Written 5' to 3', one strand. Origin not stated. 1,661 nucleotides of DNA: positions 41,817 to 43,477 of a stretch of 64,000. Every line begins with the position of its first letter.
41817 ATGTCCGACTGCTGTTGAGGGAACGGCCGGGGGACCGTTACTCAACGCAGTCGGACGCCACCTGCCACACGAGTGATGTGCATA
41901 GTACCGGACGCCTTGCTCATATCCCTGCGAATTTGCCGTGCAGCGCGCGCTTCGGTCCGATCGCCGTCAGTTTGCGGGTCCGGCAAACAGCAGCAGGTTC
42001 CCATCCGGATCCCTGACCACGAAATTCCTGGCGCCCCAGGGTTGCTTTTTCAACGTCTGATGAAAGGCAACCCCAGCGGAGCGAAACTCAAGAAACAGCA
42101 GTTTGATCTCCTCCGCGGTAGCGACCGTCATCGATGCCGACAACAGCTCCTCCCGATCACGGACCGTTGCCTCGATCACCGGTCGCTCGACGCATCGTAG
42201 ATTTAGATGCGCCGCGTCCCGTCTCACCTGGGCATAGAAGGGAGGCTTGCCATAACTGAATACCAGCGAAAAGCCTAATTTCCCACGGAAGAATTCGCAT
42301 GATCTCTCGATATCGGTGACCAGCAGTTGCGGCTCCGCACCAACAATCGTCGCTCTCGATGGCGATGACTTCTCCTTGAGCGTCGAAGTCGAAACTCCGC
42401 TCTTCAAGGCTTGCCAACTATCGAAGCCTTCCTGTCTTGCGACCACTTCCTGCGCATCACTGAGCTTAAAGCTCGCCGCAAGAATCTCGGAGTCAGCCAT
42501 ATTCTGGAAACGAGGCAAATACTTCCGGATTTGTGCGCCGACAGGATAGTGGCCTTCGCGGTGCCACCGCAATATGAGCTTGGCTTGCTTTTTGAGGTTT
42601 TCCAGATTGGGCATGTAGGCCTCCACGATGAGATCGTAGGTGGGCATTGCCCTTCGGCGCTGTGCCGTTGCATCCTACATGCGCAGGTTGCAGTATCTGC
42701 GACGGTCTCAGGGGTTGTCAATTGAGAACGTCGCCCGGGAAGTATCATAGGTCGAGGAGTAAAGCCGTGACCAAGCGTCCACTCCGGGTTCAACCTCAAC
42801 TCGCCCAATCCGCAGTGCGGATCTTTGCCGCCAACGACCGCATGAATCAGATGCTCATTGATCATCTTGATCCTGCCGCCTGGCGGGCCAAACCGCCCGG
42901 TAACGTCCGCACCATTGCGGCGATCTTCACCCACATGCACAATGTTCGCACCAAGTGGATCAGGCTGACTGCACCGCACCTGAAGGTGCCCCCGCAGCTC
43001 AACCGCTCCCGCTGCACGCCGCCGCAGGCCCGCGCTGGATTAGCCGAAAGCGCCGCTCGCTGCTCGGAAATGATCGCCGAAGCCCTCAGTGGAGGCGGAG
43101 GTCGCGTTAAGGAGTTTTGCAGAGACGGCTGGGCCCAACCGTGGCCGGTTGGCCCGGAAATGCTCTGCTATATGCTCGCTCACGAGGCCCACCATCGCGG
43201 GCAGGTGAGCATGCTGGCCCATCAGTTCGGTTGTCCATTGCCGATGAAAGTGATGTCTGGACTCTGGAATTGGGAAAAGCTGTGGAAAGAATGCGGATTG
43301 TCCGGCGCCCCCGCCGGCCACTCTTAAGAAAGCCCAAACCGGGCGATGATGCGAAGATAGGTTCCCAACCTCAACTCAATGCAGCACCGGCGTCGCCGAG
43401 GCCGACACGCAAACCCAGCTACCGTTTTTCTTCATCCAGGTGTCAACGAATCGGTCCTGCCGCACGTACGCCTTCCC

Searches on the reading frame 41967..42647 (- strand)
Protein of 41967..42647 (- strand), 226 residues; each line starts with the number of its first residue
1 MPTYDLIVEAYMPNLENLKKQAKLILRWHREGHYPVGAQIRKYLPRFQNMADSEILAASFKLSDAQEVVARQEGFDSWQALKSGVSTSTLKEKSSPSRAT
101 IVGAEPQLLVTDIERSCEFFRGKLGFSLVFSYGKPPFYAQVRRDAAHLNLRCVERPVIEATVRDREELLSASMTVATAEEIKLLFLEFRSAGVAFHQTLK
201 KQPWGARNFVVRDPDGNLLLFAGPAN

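Call 76: search_protein_families(library=pfam, max_evalue=0.001, proteins=[window:41967-42647:-])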
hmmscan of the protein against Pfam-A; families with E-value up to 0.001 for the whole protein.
window:41967-42647:- (226 aa): 3 families
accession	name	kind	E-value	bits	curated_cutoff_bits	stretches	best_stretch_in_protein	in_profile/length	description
PF00903.31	Glyoxalase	-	5.6e-14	53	20.6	1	108-219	7-119/121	Glyoxalase/Bleomycin resistance protein/Dioxygenase superfamily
PF12681.13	Glyoxalase_2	-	0.00031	21.1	30.1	0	108-218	6-110/118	Glyoxalase-like domain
PF22677.2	Ble-like_N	-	0.0008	19.5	24.5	0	107-128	6-27/41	Bleomycin resistance protein-like N-terminal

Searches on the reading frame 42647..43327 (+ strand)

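Call 76: search_protein_families(library=pfam, max_evalue=0.001, proteins=[window:42647-43327:+])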
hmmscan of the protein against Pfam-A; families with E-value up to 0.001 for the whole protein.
window:42647-43327:+ (226 aa): 3 families
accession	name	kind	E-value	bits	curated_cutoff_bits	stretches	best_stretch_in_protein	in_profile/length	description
PF05163.17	DinB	-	1.3e-12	48.4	23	1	57-199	9-150/165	DinB family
PF12867.12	DinB_2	-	7.6e-08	33.3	24.8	1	65-187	7-128/128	DinB superfamily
PF04978.18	MST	-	3.1e-05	24.9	27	1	70-190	16-143/149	Mycothiol-S-transferase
